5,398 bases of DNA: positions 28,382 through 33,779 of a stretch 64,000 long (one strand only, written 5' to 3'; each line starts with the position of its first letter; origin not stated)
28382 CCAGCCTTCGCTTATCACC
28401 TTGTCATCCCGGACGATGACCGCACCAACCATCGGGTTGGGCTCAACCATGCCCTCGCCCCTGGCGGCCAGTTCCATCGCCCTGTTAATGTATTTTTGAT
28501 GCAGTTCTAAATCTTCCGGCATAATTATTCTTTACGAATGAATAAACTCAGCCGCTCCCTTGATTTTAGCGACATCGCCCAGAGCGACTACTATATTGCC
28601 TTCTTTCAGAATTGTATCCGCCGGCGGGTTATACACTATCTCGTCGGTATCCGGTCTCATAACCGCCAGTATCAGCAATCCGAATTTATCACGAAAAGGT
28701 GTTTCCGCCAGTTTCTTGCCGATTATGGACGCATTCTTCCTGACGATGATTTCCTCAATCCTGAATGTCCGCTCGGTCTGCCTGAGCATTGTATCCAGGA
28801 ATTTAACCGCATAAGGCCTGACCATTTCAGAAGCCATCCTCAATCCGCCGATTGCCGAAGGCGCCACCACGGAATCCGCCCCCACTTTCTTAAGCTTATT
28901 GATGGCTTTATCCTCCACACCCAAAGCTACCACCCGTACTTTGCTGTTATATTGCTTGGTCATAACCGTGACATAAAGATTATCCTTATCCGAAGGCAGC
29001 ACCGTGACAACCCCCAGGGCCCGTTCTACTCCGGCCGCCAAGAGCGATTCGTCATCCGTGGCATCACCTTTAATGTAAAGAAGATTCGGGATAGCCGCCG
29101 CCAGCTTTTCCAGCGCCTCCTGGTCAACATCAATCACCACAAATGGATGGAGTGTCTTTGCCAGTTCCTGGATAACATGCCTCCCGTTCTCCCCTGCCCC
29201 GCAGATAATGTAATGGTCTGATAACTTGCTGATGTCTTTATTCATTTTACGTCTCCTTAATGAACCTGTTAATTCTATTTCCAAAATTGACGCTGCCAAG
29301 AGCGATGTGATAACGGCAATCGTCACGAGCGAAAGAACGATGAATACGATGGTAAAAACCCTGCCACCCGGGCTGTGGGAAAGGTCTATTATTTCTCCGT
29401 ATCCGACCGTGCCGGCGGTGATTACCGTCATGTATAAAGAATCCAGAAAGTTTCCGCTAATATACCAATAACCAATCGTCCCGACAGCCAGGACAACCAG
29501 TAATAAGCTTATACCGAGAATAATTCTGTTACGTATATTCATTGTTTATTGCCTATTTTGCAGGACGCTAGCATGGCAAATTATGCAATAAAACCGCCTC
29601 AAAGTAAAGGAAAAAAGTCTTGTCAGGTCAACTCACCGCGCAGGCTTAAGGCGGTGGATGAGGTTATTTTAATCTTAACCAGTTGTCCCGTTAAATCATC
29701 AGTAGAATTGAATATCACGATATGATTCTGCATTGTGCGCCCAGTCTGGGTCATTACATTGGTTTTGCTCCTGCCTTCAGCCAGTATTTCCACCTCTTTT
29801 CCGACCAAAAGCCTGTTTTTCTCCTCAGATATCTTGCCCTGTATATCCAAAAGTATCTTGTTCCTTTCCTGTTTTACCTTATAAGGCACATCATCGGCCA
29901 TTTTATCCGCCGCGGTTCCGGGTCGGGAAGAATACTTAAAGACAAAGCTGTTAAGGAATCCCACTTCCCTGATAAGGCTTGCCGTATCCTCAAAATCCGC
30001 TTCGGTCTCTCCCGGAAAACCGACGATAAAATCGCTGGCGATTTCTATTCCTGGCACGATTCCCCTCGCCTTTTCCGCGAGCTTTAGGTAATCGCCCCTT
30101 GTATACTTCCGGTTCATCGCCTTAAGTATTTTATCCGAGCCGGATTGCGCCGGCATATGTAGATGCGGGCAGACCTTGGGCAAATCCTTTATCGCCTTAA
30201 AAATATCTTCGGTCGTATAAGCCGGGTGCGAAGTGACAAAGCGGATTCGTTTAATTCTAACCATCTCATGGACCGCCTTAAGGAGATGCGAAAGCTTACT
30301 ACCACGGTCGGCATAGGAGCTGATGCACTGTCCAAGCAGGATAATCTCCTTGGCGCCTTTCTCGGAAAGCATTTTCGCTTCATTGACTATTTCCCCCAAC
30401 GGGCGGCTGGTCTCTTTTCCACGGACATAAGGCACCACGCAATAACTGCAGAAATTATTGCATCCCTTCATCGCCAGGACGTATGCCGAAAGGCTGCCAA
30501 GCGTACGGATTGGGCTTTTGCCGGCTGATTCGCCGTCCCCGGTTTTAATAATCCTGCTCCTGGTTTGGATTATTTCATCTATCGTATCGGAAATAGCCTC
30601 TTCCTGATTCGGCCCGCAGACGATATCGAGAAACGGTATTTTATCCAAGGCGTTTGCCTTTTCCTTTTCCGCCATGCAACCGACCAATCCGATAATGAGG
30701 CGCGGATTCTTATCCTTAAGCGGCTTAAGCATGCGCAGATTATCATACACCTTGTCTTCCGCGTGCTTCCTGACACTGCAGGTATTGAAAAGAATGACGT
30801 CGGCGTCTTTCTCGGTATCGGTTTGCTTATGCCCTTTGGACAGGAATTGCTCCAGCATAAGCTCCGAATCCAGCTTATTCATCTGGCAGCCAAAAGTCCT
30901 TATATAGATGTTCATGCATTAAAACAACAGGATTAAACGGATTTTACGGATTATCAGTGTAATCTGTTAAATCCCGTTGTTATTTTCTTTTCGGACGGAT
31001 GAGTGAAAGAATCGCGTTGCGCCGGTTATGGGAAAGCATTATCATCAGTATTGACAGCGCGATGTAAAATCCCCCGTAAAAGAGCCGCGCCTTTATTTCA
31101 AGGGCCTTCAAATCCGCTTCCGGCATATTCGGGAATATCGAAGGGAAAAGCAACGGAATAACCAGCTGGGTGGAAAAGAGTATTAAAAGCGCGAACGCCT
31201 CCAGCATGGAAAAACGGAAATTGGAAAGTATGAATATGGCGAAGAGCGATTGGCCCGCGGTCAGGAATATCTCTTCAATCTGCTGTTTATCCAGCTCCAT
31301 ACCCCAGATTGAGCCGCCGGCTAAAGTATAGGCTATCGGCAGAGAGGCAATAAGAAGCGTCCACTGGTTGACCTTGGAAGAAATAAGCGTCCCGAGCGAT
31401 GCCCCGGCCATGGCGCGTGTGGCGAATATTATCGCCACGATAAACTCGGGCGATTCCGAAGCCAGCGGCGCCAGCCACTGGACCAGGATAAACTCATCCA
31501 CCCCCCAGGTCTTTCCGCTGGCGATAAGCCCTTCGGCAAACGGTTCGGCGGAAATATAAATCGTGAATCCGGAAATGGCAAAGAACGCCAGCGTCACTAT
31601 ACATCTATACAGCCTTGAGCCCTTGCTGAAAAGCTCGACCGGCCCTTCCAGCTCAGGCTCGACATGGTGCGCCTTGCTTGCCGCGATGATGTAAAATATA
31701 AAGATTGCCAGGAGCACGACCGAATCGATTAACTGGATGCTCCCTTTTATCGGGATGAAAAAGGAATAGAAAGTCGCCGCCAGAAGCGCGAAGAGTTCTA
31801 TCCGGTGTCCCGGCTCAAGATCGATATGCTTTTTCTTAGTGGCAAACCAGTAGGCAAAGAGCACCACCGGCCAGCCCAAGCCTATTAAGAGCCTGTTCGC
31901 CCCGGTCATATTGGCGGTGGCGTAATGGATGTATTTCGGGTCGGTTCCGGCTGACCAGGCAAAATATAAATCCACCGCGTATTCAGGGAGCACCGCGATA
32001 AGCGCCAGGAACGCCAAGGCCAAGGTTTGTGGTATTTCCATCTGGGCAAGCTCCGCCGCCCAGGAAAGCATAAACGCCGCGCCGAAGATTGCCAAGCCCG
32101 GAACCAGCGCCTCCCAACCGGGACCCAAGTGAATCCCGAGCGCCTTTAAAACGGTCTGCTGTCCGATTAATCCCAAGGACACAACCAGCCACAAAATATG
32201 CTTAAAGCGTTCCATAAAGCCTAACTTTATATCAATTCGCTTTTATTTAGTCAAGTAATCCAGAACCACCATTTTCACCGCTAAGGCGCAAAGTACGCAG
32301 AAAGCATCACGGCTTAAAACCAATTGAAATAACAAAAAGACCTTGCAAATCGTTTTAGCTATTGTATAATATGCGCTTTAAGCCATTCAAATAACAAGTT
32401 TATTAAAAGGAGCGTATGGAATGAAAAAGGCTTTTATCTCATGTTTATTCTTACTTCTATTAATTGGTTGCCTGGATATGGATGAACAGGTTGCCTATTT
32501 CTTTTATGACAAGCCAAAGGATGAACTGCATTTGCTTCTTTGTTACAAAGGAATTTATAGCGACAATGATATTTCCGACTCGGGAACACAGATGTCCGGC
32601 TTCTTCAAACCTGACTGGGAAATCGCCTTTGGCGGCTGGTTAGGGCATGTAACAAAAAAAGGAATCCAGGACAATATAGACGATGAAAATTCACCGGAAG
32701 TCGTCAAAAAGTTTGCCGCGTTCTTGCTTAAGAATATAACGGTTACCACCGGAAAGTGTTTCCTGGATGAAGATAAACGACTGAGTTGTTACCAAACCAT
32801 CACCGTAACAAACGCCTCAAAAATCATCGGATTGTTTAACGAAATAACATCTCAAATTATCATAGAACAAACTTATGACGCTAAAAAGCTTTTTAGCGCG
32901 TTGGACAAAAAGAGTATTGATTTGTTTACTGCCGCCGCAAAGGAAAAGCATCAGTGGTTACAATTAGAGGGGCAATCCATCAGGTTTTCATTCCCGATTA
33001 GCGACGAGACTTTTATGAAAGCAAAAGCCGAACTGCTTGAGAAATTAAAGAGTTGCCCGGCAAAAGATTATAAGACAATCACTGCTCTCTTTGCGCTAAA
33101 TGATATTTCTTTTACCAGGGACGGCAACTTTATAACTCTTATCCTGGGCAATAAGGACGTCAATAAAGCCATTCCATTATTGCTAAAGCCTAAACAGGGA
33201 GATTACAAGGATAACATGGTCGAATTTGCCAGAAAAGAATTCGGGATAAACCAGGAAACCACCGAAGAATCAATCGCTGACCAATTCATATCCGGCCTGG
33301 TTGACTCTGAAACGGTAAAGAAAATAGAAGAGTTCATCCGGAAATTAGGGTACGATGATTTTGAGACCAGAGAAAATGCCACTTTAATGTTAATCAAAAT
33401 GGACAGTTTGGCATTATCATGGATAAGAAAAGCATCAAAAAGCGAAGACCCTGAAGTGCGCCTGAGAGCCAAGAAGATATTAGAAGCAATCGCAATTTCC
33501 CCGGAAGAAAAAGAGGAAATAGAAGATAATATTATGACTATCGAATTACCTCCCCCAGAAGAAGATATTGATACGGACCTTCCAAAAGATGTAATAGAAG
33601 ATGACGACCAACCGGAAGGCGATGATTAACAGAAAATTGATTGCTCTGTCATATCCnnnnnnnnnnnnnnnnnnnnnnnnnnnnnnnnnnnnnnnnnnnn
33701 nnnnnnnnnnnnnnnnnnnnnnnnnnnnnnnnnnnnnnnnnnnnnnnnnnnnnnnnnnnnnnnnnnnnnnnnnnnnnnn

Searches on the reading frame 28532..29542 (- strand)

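Call 111: search_protein_families(library=pfam, proteins=[window:28532-29542:-], max_evalue=0.00001)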
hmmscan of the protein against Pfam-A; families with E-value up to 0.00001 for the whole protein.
window:28532-29542:- (336 aa): 3 families
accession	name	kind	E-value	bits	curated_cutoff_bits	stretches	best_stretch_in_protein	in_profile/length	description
PF02254.24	TrkA_N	-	3.6e-27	95.4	23.8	1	111-228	1-116/116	TrkA-N domain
PF07885.22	Ion_trans_2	-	2.6e-12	46.9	22.5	1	13-85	2-76/79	Ion channel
PF02080.26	TrkA_C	-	4e-12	46.3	27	1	263-333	2-69/71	TrkA-C domain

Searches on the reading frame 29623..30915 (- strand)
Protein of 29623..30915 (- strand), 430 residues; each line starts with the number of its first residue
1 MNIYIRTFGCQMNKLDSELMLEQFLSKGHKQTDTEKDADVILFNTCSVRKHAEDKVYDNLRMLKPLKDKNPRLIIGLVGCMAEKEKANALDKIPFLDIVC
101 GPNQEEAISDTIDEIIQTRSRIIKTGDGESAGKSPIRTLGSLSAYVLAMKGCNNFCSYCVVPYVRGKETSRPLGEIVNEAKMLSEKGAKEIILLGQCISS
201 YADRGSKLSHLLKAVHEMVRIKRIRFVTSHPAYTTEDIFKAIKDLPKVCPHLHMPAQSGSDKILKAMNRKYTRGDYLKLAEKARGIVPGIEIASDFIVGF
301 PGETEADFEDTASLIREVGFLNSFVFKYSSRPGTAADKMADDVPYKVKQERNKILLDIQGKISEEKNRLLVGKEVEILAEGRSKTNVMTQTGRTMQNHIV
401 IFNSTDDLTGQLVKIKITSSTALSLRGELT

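Call 111: search_protein_families(library=pfam, proteins=[window:29623-30915:-], max_evalue=0.00001)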
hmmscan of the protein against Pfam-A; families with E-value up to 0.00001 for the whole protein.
window:29623-30915:- (430 aa): 3 families
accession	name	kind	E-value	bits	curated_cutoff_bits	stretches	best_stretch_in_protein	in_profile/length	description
PF04055.27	Radical_SAM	-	3.1e-31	109.2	29.5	1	149-315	4-166/166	Radical SAM superfamily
PF00919.26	UPF0004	-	4.1e-29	100.9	27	1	3-101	2-98/98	Uncharacterized protein family UPF0004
PF01938.26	TRAM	-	8.6e-07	29.2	21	1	369-429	2-60/61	TRAM domain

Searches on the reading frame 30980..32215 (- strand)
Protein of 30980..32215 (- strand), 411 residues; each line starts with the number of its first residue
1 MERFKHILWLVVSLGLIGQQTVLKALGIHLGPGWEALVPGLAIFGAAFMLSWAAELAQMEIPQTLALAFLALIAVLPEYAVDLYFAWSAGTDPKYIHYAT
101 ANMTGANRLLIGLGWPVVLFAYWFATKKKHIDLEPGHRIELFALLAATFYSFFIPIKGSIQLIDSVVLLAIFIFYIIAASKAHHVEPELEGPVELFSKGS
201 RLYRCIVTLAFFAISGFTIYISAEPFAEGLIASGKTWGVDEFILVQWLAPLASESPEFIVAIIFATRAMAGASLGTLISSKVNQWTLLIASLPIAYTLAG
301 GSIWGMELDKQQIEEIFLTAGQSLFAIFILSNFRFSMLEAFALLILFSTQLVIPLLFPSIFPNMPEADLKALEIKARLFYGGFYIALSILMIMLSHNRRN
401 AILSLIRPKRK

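Call 9: search_protein_families(library=pfam, proteins=[window:30980-32215:-])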
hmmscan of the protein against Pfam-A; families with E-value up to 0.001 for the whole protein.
window:30980-32215:- (411 aa): 1 family
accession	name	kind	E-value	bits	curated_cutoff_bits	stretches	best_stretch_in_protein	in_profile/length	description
PF01699.29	Na_Ca_ex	-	4.9e-25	88.7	24.9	2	41-179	12-149/151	Sodium/calcium exchanger protein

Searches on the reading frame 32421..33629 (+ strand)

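Call 9: search_protein_families(library=pfam, proteins=[window:32421-33629:+])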
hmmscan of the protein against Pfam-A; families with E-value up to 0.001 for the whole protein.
window:32421-33629:+ (402 aa): 0 families

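Call 39: search_protein_families(library=ncbifam, proteins=[window:32421-33629:+], max_evalue=0.1)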
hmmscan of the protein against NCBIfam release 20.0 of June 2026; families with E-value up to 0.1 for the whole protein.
window:32421-33629:+ (402 aa): 1 family
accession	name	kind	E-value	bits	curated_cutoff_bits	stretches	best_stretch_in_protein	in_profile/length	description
NF002810.0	PRK02951.1-4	equivalog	0.074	12.2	323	1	146-211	121-187/292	DNA replication terminus site-binding protein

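Call 40: search_protein_families(library=padloc, proteins=[window:32421-33629:+], max_evalue=0.1)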
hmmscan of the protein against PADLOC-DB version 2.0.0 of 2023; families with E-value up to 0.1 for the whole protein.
window:32421-33629:+ (402 aa): 0 families

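Call 53: search_protein_families(library=pfam, proteins=[window:32421-33629:+], max_evalue=1)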
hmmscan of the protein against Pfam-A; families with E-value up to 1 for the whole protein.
window:32421-33629:+ (402 aa): 2 families
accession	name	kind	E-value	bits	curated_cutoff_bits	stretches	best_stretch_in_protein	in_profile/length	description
PF13646.12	HEAT_2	-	0.015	16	27.7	1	311-361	11-61/88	HEAT repeats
PF23285.1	DUF7078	-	0.13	13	23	1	122-162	44-83/89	Domain of unknown function (DUF7078)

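Call 54: search_protein_families(library=phrogs, proteins=[window:32421-33629:+], max_evalue=0.01)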
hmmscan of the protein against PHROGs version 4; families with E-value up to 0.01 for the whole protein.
window:32421-33629:+ (402 aa): 0 families
